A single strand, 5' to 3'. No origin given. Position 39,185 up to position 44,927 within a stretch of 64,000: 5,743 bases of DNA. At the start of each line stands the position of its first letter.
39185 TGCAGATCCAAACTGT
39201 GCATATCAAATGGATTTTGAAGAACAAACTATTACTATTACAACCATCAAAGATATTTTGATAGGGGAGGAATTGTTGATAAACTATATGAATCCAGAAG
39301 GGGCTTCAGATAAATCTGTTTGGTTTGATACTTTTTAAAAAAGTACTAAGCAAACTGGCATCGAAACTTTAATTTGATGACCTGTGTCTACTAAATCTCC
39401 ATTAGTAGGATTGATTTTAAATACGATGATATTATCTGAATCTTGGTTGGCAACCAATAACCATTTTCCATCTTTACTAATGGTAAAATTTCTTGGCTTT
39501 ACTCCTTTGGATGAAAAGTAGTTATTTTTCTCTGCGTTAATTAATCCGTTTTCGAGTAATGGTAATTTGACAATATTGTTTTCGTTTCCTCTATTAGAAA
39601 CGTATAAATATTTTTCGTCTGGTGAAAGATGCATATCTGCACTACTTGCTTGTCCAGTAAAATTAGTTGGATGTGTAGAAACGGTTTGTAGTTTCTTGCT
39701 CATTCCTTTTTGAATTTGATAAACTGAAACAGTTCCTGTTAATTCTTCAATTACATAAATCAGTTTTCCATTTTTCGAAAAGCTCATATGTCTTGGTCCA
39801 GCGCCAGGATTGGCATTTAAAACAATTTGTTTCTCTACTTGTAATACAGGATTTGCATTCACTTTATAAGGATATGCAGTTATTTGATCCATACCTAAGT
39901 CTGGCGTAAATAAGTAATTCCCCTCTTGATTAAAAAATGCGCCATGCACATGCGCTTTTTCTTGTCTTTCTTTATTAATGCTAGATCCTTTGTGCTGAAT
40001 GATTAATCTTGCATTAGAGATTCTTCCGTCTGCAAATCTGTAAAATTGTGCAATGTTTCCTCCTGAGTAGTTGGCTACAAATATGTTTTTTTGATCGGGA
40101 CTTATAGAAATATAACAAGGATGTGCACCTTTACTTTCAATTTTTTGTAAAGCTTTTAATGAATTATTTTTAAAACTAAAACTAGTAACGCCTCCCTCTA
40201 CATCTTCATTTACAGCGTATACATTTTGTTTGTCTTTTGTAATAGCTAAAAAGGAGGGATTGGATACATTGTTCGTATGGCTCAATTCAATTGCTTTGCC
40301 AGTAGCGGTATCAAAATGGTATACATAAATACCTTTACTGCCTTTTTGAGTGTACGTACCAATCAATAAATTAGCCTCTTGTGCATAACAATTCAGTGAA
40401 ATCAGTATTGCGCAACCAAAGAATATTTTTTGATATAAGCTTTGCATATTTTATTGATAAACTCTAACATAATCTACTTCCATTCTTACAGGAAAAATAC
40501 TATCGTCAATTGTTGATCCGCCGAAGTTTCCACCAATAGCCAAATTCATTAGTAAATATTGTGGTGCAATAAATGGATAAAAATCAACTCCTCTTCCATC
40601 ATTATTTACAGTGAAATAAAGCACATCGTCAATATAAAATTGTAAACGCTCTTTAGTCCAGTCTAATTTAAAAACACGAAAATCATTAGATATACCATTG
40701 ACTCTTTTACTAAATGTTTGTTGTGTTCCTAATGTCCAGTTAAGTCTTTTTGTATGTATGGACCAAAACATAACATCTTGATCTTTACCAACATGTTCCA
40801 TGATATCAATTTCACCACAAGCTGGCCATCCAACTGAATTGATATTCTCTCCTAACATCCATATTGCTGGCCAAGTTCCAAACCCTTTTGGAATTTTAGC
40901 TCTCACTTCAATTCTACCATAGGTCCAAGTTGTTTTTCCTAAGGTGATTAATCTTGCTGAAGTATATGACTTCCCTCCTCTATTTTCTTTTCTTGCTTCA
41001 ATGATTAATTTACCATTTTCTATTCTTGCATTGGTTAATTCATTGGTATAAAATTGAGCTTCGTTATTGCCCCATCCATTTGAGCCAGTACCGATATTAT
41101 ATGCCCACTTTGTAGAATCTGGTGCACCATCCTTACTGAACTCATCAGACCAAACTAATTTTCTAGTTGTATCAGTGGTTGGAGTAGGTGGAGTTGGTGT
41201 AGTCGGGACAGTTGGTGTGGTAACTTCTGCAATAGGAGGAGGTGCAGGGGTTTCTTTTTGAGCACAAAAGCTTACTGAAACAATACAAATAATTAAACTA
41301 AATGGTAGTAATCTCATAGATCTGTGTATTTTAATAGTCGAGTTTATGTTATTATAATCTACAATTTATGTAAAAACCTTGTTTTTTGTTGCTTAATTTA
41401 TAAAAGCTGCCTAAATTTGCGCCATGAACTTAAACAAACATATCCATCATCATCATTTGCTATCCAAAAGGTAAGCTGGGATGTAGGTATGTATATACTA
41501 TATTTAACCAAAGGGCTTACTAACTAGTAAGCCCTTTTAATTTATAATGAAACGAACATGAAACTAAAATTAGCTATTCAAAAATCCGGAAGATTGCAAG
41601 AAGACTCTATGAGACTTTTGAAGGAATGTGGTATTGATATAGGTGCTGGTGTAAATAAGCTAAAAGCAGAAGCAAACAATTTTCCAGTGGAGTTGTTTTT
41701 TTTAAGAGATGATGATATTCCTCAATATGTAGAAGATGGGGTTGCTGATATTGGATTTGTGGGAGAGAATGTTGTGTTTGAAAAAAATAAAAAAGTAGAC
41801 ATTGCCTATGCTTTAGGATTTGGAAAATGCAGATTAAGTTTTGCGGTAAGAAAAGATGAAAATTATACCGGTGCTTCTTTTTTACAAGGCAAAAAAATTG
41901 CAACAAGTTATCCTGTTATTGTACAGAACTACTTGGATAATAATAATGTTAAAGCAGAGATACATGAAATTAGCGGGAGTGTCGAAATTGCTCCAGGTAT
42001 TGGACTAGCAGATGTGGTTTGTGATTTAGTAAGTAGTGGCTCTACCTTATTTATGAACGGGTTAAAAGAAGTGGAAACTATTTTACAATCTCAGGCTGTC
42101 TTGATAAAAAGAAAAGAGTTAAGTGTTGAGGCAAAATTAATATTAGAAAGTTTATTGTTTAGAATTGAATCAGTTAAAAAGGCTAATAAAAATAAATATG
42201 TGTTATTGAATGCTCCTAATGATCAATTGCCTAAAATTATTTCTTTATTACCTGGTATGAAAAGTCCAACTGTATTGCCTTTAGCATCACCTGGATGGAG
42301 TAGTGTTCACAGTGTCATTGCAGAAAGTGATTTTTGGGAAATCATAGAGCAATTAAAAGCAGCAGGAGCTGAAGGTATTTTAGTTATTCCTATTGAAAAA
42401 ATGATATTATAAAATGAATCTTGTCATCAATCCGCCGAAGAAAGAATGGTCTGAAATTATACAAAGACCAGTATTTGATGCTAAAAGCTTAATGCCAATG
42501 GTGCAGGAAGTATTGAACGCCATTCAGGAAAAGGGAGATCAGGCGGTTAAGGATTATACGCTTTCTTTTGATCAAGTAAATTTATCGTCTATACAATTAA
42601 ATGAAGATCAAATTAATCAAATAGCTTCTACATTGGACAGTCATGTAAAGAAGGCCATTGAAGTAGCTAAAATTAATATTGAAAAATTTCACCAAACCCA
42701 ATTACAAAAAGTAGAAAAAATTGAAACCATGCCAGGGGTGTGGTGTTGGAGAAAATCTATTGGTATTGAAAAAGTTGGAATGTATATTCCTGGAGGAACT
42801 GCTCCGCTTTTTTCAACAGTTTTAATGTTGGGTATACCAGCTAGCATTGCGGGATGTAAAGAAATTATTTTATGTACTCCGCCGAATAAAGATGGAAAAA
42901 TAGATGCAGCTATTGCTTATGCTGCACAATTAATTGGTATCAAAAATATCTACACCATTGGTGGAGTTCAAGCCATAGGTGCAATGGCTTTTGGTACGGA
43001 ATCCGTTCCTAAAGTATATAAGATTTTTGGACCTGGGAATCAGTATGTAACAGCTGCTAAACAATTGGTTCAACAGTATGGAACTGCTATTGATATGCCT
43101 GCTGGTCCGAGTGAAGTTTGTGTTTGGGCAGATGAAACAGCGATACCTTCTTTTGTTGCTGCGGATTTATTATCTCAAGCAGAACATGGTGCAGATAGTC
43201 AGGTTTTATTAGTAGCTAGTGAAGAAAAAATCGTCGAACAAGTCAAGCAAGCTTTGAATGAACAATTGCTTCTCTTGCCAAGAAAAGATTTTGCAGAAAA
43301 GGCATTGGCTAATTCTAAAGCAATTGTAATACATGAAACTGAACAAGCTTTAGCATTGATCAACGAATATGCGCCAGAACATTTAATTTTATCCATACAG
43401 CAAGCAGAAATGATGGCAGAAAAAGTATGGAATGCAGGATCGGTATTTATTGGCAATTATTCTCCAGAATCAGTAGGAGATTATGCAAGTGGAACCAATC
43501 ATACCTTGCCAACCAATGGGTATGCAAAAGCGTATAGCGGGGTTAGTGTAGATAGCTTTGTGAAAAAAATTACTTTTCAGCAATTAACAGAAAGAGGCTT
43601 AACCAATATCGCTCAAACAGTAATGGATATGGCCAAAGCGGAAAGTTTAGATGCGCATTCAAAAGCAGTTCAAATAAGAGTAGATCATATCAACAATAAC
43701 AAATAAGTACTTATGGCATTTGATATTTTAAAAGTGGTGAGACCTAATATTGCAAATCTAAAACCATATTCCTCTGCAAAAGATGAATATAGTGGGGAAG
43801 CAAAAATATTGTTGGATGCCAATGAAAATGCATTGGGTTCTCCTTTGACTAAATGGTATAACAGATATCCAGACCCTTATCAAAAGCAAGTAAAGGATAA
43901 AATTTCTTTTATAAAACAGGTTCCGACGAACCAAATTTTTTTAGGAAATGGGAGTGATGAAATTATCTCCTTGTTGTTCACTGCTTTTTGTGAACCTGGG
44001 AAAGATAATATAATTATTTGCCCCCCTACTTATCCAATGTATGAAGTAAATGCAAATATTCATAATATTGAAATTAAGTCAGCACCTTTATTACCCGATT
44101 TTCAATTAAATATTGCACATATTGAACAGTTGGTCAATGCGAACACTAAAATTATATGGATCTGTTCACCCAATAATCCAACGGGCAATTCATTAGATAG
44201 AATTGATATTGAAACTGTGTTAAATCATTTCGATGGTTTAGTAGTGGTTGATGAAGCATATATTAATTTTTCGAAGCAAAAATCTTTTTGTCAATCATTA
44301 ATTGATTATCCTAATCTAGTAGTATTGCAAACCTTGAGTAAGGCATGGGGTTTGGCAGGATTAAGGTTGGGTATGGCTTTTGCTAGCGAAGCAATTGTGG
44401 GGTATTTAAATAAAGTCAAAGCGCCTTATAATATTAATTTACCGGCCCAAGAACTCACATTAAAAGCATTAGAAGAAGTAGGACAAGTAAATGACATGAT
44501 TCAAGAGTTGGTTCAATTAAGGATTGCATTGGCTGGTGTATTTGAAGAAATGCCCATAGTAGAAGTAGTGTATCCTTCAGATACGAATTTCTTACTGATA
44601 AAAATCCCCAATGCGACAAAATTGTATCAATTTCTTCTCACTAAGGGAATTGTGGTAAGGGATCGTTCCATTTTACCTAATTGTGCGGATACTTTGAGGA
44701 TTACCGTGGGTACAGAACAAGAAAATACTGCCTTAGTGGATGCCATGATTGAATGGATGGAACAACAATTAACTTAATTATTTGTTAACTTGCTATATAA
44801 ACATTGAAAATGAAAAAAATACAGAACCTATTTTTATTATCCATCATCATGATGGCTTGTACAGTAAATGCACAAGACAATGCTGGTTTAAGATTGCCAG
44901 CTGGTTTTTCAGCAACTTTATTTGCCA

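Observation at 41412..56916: trp operon nested inside the his operon: hisH-A-F-IE placed behind a Trp-sensing attenuator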

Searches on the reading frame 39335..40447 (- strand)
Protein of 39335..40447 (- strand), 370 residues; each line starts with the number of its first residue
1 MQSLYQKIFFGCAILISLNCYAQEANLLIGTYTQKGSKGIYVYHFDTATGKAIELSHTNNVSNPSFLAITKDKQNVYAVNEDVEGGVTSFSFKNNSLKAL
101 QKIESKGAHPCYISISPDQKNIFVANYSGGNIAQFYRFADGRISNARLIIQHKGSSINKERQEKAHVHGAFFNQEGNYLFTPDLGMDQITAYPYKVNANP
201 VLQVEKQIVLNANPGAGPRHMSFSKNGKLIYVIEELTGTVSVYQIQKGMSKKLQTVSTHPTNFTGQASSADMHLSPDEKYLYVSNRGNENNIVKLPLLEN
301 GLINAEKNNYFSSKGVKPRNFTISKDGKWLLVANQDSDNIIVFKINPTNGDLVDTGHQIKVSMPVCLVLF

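Call 4: search_protein_families(library=ncbifam, proteins=[window:39335-40447:-])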
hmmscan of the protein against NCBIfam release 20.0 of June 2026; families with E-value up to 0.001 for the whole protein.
window:39335-40447:- (370 aa): 9 families
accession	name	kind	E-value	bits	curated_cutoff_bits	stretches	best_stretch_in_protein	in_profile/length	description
NF050136.1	PGL_lacton_Staph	exception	1.2e-59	202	500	1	28-367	4-339/341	6-phosphogluconolactonase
NF008258.1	PRK11028.1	equivalog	3.2e-44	151.4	370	1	36-356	11-315/330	6-phosphogluconolactonase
TIGR03866.1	PQQ_ABC_repeats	subfamily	5e-14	52.1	287.3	1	206-284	157-234/310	PQQ-dependent catabolism-associated beta-propeller protein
NF052340.1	hydrazine_beta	equivalog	1.2e-08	34.5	560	0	102-133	156-187/372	hydrazine synthase subunit beta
NF052460.1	L-NosZ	equivalog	1.6e-08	33.6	700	0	175-345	53-203/480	clade III lactonase-type nitrous-oxide reductase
TIGR03907.1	QH_beta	equivalog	6e-05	22.3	223.2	0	205-285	24-99/338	quinohemoprotein amine dehydrogenase subunit beta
NF038117.1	choice_anch_I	subfamily_domain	7.5e-05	21.8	300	0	221-336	4-115/458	choice-of-anchor I family protein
TIGR02276.1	beta_rpt_yvtn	repeat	0.00029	20.7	27.85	0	276-288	1-13/42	beta-propeller repeat protein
NF052342.1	hydrazine_BC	exception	0.00051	18.3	1250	0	208-259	338-388/690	hydrazine synthase subunit beta-gamma fusion subunit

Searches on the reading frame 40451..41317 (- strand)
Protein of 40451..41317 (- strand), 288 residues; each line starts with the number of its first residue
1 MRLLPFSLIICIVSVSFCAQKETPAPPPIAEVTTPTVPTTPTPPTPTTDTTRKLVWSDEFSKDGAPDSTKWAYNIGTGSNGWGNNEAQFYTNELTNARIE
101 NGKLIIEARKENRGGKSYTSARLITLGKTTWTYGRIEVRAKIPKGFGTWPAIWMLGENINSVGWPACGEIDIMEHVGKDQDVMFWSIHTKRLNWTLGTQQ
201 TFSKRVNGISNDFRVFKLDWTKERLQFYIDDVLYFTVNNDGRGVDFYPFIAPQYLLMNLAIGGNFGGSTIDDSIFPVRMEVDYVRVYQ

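Call 4: search_protein_families(library=ncbifam, proteins=[window:40451-41317:-])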
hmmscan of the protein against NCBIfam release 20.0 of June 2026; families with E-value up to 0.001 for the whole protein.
window:40451-41317:- (288 aa): 4 families
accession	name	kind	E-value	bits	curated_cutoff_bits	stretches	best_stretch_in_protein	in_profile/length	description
NF052454.1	BtaGlycanEglC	equivalog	2.9e-25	89.1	700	1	69-288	240-457/459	endo-1,3-1,4-beta-glycanase EglC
NF047856.1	BGlucanaseBglS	equivalog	5.9e-09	35.8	300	1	78-260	41-207/237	beta-glucanase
NF052392.1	BetGlycExoK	equivalog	2.7e-08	33.6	350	1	79-238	50-199/261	endo-1,3-1,4-beta-glycanase ExoK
NF041449.1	K_carrageenase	equivalog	4.6e-08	32.6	350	1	35-157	7-122/283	kappa-carrageenase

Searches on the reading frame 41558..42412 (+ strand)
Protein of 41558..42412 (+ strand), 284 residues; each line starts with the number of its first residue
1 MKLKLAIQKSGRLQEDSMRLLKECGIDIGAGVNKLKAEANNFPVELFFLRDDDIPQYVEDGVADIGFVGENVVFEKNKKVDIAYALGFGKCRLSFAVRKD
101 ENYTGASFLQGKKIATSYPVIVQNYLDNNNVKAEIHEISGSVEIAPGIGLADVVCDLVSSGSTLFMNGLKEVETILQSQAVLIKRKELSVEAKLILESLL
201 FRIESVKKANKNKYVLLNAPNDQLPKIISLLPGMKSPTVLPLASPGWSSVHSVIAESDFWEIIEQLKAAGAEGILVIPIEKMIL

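Call 3: search_protein_families(library=ncbifam, proteins=[window:41558-42412:+])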
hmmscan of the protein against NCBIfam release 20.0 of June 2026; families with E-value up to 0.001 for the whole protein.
window:41558-42412:+ (284 aa): 2 families
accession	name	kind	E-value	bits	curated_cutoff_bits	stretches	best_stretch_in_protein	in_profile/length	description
TIGR00070.1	hisG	equivalog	4.6e-57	192.9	75.75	1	3-183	1-182/183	ATP phosphoribosyltransferase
TIGR03455.1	HisG_C-term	equivalog_domain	2.9e-28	97.9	40.05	1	192-283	9-100/100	ATP phosphoribosyltransferase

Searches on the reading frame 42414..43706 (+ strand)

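Call 3: search_protein_families(library=ncbifam, proteins=[window:42414-43706:+])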
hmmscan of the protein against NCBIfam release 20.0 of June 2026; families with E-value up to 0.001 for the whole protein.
window:42414-43706:+ (430 aa): 2 families
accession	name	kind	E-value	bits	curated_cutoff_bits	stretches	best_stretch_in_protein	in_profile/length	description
TIGR00069.1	hisD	equivalog_domain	4.1e-155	516.8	243.8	1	30-422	1-393/393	histidinol dehydrogenase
NF010343.0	PRK13770.1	equivalog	1.9e-91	307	647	1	24-423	19-415/416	histidinol dehydrogenase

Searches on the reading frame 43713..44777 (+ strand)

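Call 3: search_protein_families(library=ncbifam, proteins=[window:43713-44777:+])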
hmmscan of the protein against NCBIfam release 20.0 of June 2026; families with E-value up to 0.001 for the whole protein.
window:43713-44777:+ (354 aa): 64 families (the best 25 are shown)
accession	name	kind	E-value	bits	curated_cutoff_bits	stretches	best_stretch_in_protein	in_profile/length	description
TIGR01141.1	hisC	equivalog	2.5e-108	362.1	276.55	1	10-345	1-346/349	histidinol-phosphate transaminase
NF002877.0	PRK03317.1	equivalog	2.3e-58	197.8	409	1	48-352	63-370/374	histidinol-phosphate transaminase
TIGR01140.1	L_thr_O3P_dcar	equivalog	7.1e-57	193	290.55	1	44-345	38-330/331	threonine-phosphate decarboxylase CobD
NF002726.0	PRK02610.1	equivalog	1.4e-54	185.5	391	1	6-351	2-371/374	histidinol-phosphate transaminase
NF002878.0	PRK03321.1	subfamily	1.9e-52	178.1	374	1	46-351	48-351/352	histidinol-phosphate transaminase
NF003496.0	PRK05166.1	equivalog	1.6e-51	175.2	540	1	7-347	8-368/373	histidinol-phosphate transaminase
NF006580.0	PRK09105.1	subfamily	3.1e-41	141.5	444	1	47-350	73-372/375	pyridoxal phosphate-dependent aminotransferase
NF006014.0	PRK08153.1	equivalog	1e-34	120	510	1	50-350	63-365/370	pyridoxal phosphate-dependent aminotransferase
NF041364.1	GntC_guanitoxin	equivalog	1.8e-33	115.9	415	1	68-347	57-352/356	guanitoxin biosynthesis PLP-dependent (S)-gamma-hydroxy-L-arginine cyclodehydratase GntC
NF005915.1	PRK07908.1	equivalog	2.3e-29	102.8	360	1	49-345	41-331/332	Rv2231c family histidinol phosphate aminotransferase CobC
NF051461.1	pyoverd_PtaA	equivalog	8.5e-29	100.4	500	1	50-345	64-356/359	pyoverdine biosynthesis transaminase PtaA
NF006225.0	PRK08354.1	equivalog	1.4e-26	93.6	288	1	56-350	47-317/318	putative aminotransferase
NF005021.0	PRK06425.1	equivalog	4.8e-26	91.6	353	1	47-350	32-332/335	histidinol-phosphate aminotransferase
NF053748.1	bifunc_CobBC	exception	1.1e-23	83.6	950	1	49-345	509-796/797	bifunctional hydrogenobyrinic acid a,c-diamide synthase/histidinol phosphate aminotransferase CobBC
TIGR03540.1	DapC_direct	equivalog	3.3e-23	82.2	593.25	1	71-307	90-336/383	LL-diaminopimelate aminotransferase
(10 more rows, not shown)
